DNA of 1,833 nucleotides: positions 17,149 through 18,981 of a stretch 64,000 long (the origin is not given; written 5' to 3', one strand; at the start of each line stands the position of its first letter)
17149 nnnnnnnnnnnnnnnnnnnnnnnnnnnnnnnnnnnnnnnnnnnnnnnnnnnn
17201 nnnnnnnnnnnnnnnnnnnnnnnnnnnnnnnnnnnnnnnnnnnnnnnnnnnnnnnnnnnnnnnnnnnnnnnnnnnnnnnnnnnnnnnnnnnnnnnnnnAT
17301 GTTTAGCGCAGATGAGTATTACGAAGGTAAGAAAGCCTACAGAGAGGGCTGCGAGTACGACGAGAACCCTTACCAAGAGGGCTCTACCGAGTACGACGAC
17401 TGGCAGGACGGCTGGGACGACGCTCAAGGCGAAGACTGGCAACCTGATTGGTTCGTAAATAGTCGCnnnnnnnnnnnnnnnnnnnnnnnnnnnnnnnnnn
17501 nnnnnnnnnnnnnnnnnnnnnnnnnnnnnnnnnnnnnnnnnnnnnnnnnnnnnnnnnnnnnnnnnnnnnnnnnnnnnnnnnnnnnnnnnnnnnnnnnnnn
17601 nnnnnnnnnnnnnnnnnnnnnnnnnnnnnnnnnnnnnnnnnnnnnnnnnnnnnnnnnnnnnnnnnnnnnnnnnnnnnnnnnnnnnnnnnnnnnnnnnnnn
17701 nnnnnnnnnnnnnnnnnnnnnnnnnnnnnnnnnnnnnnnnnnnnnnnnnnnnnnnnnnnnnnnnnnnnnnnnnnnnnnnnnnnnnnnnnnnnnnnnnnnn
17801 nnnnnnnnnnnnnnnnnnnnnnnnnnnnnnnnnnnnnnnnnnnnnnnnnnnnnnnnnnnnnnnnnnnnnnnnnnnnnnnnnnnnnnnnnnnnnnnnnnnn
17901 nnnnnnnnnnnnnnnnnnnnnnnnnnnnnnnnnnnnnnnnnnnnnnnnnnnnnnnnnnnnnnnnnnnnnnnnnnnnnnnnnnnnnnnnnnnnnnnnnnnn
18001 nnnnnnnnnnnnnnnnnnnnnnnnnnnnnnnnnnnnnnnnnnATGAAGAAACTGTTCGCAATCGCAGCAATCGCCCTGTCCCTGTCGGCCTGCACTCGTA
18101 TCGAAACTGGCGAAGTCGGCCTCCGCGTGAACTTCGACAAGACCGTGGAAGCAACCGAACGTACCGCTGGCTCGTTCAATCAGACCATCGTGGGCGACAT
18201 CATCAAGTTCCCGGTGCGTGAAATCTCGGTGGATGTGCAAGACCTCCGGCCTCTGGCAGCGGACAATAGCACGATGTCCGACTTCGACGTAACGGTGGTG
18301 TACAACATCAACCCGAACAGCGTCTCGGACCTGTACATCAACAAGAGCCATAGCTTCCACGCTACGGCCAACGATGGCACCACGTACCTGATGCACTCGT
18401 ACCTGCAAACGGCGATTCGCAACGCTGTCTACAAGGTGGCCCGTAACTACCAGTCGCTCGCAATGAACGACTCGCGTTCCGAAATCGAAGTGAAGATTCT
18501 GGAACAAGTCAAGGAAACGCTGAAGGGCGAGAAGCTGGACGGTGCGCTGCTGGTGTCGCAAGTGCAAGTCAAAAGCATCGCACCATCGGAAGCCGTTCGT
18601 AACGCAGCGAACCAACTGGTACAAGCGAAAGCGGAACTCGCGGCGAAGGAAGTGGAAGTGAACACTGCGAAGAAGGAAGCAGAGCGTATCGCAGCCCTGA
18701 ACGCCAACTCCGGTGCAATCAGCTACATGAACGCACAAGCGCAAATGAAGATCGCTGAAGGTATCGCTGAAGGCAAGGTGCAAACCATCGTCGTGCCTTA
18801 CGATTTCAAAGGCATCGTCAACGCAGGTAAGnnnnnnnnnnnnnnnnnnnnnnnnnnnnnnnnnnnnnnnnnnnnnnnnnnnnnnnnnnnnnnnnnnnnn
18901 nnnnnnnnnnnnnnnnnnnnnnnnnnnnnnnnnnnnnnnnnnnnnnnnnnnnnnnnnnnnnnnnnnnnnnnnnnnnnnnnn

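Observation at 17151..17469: Two tandem phage-encoded Rmf (ribosome modulation factor)-like mini-proteins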

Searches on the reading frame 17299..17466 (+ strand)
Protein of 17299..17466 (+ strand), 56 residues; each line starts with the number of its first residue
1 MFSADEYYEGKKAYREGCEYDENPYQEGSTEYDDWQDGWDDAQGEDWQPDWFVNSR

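Call 3: search_protein_families(library=pfam, proteins=[window:17299-17466:+], max_evalue=10)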
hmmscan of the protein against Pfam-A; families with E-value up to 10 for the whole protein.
seq(56 aa): 1 family
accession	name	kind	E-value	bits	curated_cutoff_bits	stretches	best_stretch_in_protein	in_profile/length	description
PF04957.18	RMF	-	0.00013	22.4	27.9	1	6-46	12-52/53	Ribosome modulation factor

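Call 4: search_protein_families(library=phrogs, proteins=[window:17299-17466:+], max_evalue=10)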
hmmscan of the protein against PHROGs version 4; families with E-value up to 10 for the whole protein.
seq(56 aa): 3 families
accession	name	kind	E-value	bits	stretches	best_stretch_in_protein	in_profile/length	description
phrog_10492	-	unknown function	0.024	15.7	1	3-42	11-51/61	-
phrog_28275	-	unknown function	0.049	14.7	1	23-31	3-11/30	-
phrog_26995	-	unknown function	0.12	13.4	1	7-46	107-145/178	-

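Call 5: search_protein_families(library=ncbifam, proteins=[window:17299-17466:+], max_evalue=10)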
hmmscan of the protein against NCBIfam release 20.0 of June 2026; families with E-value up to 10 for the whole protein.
seq(56 aa): 2 families
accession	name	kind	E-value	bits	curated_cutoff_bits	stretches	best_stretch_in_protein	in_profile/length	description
NF041856.1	CrpP_rel_fam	subfamily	0.011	15.6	35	2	9-27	6-24/54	CrpP-related protein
NF041886.1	Rmf_CrpP_fam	subfamily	0.04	13.5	28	1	9-43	5-39/39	Rmf/CrpP family protein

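Call 8: search_solved_structures(query=window:17299-17466:+, max_evalue=10, show_alignments=3)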
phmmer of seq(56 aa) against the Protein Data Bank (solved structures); distinct sequences matched with E-value up to 10: 0.

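Call 12: search_dna_similar(query=window:17299-17466:+, collection=phages, mode=protein, max_evalue=1, max_rows=40)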
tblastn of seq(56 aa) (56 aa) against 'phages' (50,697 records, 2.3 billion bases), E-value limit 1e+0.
Records with a match: 2; places in all: 2; records where one place covers at least 80% of the query: 0.
Best place of each record, by identity: <60% 2.
By first word of the organism name: Pseudomonas 1; Microviridae 1.
By host as written in the record: Pseudomonas sp. AY2 1; - 1.
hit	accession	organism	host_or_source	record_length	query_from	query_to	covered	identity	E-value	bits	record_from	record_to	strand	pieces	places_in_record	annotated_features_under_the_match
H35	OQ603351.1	Pseudomonas phage Ep020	Pseudomonas sp. AY2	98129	3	28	46%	53.8%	6e-1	32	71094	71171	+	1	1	record has no annotation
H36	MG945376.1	Microviridae sp.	pig feces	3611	1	27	48%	48.1%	8e-1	32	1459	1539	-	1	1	similar to VP1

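Call 14: find_homologous_proteins(query=window:17299-17466:+, max_evalue=0.01)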
Query seq(56 aa) (56 aa): 2 proteins with E <= 0.01 among 2 candidates.
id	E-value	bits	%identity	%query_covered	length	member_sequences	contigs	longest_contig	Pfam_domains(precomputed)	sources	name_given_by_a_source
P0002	3.8e-31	124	100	100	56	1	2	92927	-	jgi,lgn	jgi:hypothetical protein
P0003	6.6e-12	63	69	80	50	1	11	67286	PF04957.19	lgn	-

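Call 16: find_encoding_contigs(protein=P0003, flank=6000, max_places=6)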
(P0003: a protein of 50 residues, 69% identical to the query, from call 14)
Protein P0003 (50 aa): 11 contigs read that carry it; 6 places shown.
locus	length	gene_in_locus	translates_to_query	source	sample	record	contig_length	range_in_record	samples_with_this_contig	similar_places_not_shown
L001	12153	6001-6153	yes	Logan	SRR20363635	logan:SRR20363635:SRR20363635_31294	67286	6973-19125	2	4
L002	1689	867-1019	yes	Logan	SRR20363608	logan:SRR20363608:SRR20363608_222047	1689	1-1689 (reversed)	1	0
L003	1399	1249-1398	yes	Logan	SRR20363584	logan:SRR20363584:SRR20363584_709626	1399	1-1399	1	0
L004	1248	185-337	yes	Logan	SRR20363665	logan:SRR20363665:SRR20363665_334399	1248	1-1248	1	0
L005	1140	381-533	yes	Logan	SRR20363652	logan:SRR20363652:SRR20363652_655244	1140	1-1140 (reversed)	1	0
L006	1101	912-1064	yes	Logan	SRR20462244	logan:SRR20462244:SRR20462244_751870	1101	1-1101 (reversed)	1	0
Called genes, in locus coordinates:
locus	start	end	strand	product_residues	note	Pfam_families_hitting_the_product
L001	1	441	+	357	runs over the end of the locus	PF18909:dGTP_diPhyd_N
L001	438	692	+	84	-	-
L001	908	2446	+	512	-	PF00580:UvrD-helicase, PF13245:AAA_19, PF13604:AAA_30 (faint), PF01443:Viral_helicase1 (faint), PF13361:UvrD_C, PF13538:UvrD_C_2 (weak)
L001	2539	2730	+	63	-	-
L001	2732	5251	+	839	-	PF00476:DNA_pol_A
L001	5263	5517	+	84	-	-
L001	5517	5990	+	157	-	PF15891:Nuc_deoxyri_tr2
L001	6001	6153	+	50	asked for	PF04957:RMF (weak)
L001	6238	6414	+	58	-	-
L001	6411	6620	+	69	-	-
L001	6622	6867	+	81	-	-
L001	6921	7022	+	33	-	-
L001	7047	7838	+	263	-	PF01145:Band_7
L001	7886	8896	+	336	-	PF14559:TPR_19 (weak)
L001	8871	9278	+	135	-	-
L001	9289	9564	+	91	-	-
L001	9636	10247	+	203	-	-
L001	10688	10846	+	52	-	-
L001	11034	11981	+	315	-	-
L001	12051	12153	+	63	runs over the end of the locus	-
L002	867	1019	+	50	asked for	PF04957:RMF (weak)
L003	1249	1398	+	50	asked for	PF04957:RMF (weak)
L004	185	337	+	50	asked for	PF04957:RMF (weak)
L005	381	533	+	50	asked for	PF04957:RMF (weak)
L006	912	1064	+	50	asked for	PF04957:RMF (weak)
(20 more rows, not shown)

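Call 26: find_homologous_proteins(query=A2, max_evalue=10)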
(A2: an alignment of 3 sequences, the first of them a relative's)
Query A2 (3 sequences) (56 aa, profile of the alignment): 13 proteins with E <= 10 among 13 candidates.
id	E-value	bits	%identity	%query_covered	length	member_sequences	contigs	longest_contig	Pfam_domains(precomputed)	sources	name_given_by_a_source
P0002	2.9e-25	105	100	100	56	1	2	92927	-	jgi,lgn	jgi:hypothetical protein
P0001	8.5e-25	104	43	66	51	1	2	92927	-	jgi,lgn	jgi:hypothetical protein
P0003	3.3e-23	99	69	80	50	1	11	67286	PF04957.19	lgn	-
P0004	1.0e-17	81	58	80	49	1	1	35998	PF04957.19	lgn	-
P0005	6.4e-17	79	62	80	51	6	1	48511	-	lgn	-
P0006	8.4e-16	75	60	80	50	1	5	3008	-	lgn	-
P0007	1.1e-15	75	69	80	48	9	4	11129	-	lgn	-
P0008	1.3e-15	75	73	80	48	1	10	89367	-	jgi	jgi:hypothetical protein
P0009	3.2e-15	73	58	80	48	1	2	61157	PF04957.19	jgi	jgi:ribosome modulation factor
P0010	3.8e-15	73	73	80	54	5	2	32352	PF04957.19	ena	-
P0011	1.5e-14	71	69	80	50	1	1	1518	PF04957.19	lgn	-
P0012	1.8e-14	71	69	80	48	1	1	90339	-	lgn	-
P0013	2.8e-12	64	67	80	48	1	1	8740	-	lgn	-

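Call 33: search_solved_structures(query=A3, max_evalue=10, show_alignments=4)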
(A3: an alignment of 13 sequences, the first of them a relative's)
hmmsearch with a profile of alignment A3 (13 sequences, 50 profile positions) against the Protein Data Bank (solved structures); distinct sequences matched with E-value up to 10: 7.
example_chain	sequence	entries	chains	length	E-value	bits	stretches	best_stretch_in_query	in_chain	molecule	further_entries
2jrm_A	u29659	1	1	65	0.0031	20.4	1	9-47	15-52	Ribosome modulation factor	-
6h4n_v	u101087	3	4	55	0.055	16.4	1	9-43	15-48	Ribosome modulation factor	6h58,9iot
4v8g_AV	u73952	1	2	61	0.072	16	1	9-43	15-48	Ribosome modulation factor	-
7tgh_S6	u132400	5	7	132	0.32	13.9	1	4-35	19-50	Zinc-finger protein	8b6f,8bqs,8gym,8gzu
5zvv_A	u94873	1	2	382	0.51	13.3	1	5-25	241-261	AimR transcriptional regulator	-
5zvw_A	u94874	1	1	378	0.54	13.2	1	5-25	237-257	AimR transcriptional regulator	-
9kmx_n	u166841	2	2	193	1.5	11.8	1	15-37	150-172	ORF1ab polyprotein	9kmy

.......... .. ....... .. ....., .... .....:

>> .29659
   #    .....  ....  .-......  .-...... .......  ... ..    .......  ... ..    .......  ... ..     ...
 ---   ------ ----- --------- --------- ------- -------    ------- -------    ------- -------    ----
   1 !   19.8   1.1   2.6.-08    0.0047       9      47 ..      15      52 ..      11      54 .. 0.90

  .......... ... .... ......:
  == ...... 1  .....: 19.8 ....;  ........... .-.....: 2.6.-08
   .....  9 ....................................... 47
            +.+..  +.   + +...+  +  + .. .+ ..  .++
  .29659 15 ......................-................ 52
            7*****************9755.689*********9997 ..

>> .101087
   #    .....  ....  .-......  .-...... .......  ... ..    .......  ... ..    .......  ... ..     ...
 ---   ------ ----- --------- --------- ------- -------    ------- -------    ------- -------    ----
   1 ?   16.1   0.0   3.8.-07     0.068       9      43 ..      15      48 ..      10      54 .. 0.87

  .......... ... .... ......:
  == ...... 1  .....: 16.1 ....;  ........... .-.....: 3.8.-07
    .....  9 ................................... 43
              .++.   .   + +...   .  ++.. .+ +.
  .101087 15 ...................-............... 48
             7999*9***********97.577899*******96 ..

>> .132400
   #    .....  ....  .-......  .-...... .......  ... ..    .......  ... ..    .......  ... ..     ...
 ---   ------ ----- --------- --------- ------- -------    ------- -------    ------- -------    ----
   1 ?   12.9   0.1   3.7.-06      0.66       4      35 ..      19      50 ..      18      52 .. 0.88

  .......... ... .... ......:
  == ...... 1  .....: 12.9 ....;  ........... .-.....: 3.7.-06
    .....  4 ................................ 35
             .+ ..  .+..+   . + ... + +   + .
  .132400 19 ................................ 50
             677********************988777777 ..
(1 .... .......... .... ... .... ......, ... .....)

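Call 34: search_protein_families(library=pfam, alignment_id=A3, max_evalue=0.01)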
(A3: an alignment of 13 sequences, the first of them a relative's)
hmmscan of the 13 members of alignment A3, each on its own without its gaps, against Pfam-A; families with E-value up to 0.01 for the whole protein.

A. member 1, P0002 (56 aa): 1 family
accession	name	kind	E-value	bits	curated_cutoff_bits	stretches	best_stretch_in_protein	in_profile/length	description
PF04957.18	RMF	-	0.00013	22.4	27.9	1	6-46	12-52/53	Ribosome modulation factor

B. families by the number of members that match (of 13 scanned): 1 family
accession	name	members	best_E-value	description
PF04957.18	RMF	13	9.3e-07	Ribosome modulation factor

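Call 39: find_encoding_contigs(protein=P0008, flank=5000, max_places=2)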
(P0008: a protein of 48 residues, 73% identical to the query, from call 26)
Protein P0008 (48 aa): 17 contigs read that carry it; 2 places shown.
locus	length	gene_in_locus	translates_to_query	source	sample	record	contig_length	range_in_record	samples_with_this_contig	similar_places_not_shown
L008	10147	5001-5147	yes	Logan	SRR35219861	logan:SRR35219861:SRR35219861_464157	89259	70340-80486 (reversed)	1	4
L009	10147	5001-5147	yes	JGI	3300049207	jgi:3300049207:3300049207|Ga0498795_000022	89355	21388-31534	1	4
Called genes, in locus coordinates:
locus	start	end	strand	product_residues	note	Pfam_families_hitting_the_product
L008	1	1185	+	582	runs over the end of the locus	PF00580:UvrD-helicase, PF02562:PhoH (faint), PF13245:AAA_19, PF13604:AAA_30 (faint), PF01443:Viral_helicase1 (faint), PF13361:UvrD_C, PF13538:UvrD_C_2 (weak)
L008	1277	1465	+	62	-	-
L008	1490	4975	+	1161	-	PF00476:DNA_pol_A (faint)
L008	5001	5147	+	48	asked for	-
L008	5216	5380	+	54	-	-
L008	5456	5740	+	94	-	-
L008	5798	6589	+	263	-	PF01145:Band_7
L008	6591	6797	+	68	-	-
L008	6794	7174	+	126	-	-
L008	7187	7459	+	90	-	-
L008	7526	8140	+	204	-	-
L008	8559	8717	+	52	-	-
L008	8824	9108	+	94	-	-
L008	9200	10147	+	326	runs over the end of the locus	-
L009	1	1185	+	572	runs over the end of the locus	PF00580:UvrD-helicase, PF01443:Viral_helicase1 (faint), PF13245:AAA_19, PF13604:AAA_30 (faint), PF13361:UvrD_C, PF13538:UvrD_C_2 (weak)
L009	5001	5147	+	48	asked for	-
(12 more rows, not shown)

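Call 40: find_encoding_contigs(protein=P0012, flank=5000, max_places=2)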
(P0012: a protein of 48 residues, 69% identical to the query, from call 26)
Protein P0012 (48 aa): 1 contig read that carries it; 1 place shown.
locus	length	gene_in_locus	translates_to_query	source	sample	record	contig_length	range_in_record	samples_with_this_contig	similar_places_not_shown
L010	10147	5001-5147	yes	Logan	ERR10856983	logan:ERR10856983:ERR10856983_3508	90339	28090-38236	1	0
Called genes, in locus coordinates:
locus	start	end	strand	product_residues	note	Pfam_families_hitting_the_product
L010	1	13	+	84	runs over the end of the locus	-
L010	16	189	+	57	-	-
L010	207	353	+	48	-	-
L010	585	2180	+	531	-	PF00580:UvrD-helicase, PF13245:AAA_19, PF13604:AAA_30 (faint), PF01443:Viral_helicase1 (faint), PF13361:UvrD_C (weak)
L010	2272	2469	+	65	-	-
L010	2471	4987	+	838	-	PF00476:DNA_pol_A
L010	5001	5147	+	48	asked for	-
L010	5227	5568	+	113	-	PF19698:DUF6197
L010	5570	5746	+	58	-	-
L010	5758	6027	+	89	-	-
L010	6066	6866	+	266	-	PF01145:Band_7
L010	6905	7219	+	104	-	-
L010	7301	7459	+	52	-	-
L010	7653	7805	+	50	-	-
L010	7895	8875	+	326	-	-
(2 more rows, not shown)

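Call 41: find_encoding_contigs(protein=P0009, flank=5000, max_places=2)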
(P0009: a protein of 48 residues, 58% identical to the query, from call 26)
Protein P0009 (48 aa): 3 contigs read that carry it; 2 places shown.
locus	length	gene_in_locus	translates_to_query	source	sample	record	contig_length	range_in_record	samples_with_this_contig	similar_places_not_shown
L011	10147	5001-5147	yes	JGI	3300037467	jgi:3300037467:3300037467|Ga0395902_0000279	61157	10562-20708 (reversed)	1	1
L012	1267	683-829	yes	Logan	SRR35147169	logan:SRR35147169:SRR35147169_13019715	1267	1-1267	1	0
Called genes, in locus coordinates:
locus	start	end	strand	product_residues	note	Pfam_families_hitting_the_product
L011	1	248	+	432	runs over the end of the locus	PF18909:dGTP_diPhyd_N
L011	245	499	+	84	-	-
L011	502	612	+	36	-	-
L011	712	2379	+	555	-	PF00580:UvrD-helicase, PF02562:PhoH (faint), PF13245:AAA_19, PF13604:AAA_30 (faint), PF01443:Viral_helicase1 (faint), PF13361:UvrD_C (weak), PF13538:UvrD_C_2 (faint)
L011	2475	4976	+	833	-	PF00476:DNA_pol_A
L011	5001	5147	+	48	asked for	PF04957:RMF (weak)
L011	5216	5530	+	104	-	PF19698:DUF6197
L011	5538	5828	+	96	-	-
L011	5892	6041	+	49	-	-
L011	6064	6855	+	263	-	PF01145:Band_7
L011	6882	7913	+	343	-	-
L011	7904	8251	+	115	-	-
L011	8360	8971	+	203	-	-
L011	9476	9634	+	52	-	-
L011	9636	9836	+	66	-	-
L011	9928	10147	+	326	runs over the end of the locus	-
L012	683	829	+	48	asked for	PF04957:RMF (weak)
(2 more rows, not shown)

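Call 42: search_protein_representatives(alignment_id=A2)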
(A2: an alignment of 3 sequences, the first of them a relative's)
Query: 3 sequences, 54 profile positions. Proteins with E-value up to 0.001 (for the whole library): 1995; up to 1e-10: 29; up to 1e-30: 0. The best 150 are listed.
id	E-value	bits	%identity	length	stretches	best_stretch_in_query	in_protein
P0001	2.7e-25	103.9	-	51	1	5-54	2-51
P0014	4.0e-19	84.1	-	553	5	5-50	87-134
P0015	3.6e-18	81.1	-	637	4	8-43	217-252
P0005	2.0e-17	78.6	-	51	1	1-45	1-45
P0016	1.7e-16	75.7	-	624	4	6-44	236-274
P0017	3.3e-15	71.6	-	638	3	8-44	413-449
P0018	1.2e-14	69.8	-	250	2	7-45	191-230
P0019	3.2e-14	68.4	-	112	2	6-41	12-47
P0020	1.0e-13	66.8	-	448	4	6-45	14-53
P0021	4.0e-13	64.9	-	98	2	8-45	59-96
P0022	7.1e-13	64.1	-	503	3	3-46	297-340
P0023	1.6e-12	63.0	-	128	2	7-45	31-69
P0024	2.2e-12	62.5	-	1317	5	6-46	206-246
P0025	3.1e-12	62.1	-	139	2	6-43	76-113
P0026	5.2e-12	61.3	-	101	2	8-45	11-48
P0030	1.6e-11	59.8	-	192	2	6-45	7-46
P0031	1.8e-11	59.6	-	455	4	2-42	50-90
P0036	6.6e-11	57.8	-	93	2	5-49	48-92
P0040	8.9e-11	57.4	-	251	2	10-40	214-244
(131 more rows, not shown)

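Call 43: predict_structure(alignment_id=A3)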
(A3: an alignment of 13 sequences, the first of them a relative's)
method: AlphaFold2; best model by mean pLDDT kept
length: 56 residues; sequences in the alignment: 13
mean_pLDDT: 81.4   pTM: 0.64
mean pLDDT of the five models: 81.4, 81.3, 81.3, 80.0, 79.9
residues with pLDDT >= 90: 27; 70-90: 15; 50-70: 10; < 50: 4
segments of 3 or more residues with pLDDT < 50: 1-3
pLDDT, mean of each block of 10 residues (from residue 1): 74 90 90 93 76 55
secondary structure, 60 per line:
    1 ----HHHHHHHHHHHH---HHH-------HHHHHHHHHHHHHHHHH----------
elements in order: H5-16 H30-46

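Call 58: search_protein_families(library=pfam, proteins=[P0014, P0015, P0017, P0018, P0020, P0022, P0024, P0030, P0031, P0040], max_evalue=0.001)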
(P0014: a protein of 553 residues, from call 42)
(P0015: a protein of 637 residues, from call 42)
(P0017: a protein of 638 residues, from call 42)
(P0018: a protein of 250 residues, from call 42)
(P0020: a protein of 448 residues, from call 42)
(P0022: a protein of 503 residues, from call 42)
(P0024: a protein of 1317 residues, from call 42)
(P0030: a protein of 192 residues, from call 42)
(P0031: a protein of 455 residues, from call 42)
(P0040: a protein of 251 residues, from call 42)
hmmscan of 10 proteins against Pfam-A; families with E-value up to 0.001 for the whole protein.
P0014 (553 aa): 1 family
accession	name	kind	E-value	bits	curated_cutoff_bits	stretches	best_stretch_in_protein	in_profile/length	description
PF04957.18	RMF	-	1.2e-16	61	27.9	1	86-125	10-49/53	Ribosome modulation factor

P0015 (637 aa): 1 family
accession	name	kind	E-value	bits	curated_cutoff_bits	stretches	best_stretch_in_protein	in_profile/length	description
PF04957.18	RMF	-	1.8e-19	69.9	27.9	2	155-192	12-49/53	Ribosome modulation factor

P0017 (638 aa): 1 family
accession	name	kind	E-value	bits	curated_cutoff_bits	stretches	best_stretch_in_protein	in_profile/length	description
PF04957.18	RMF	-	3e-15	56.5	27.9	2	408-449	9-50/53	Ribosome modulation factor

P0018 (250 aa): 1 family
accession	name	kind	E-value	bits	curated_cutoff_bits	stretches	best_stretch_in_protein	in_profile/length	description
PF04957.18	RMF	-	8.9e-12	45.3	27.9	2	190-230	12-51/53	Ribosome modulation factor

P0020 (448 aa): 1 family
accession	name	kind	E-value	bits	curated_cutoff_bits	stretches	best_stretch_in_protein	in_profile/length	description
PF04957.18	RMF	-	7.1e-12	45.6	27.9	2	14-52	12-50/53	Ribosome modulation factor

P0022 (503 aa): 1 family
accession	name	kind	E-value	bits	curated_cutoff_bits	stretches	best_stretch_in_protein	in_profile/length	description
PF04957.18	RMF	-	3.2e-06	27.5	27.9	0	170-200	12-42/53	Ribosome modulation factor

P0024 (1317 aa): 1 family
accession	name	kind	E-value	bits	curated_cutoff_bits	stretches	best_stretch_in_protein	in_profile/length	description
PF04957.18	RMF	-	2e-20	73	27.9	2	204-243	10-49/53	Ribosome modulation factor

P0030 (192 aa): 1 family
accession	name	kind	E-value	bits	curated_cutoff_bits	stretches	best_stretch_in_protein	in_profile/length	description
PF04957.18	RMF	-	5.8e-06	26.7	27.9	0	142-177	14-49/53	Ribosome modulation factor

P0031 (455 aa): 1 family
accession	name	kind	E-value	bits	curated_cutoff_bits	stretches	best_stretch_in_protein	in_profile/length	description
PF04957.18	RMF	-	7.4e-07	29.6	27.9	0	257-293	12-48/53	Ribosome modulation factor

P0040 (251 aa): 1 family
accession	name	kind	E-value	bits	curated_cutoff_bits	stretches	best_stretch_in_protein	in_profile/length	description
PF04957.18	RMF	-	1.4e-09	38.3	27.9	1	124-164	8-49/53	Ribosome modulation factor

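Call 80: search_protein_families(library=padloc, proteins=[P0002, P0019, P0036, P0014], max_evalue=1)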
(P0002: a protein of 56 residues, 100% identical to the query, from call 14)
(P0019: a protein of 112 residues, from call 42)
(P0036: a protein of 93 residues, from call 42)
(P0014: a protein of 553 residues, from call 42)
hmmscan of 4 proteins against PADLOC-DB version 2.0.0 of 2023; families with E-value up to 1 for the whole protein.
P0002 (56 aa): 0 families

P0019 (112 aa): 1 family
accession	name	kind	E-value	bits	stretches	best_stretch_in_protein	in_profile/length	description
PDLC03905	NsnC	-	0.0015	16.1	2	70-99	124-153/299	-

P0036 (93 aa): 0 families

P0014 (553 aa): 0 families

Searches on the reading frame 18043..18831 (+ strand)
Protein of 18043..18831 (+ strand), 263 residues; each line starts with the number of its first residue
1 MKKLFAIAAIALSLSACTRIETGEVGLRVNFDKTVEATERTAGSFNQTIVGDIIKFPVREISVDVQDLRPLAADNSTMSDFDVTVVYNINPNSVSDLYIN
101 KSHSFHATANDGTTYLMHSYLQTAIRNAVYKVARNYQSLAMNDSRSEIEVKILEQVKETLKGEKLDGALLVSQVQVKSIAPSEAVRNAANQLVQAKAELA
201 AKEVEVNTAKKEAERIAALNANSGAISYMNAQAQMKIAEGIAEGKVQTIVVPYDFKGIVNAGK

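Call 78: search_protein_families(library=pfam, proteins=[window:18043-18831:+], max_evalue=0.001)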
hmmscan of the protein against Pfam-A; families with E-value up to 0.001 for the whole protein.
window:18043-18831:+ (263 aa): 1 family
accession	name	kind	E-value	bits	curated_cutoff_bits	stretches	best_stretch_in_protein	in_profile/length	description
PF01145.31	Band_7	-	9e-19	68.6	23.6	1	19-213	2-176/176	SPFH domain / Band 7 family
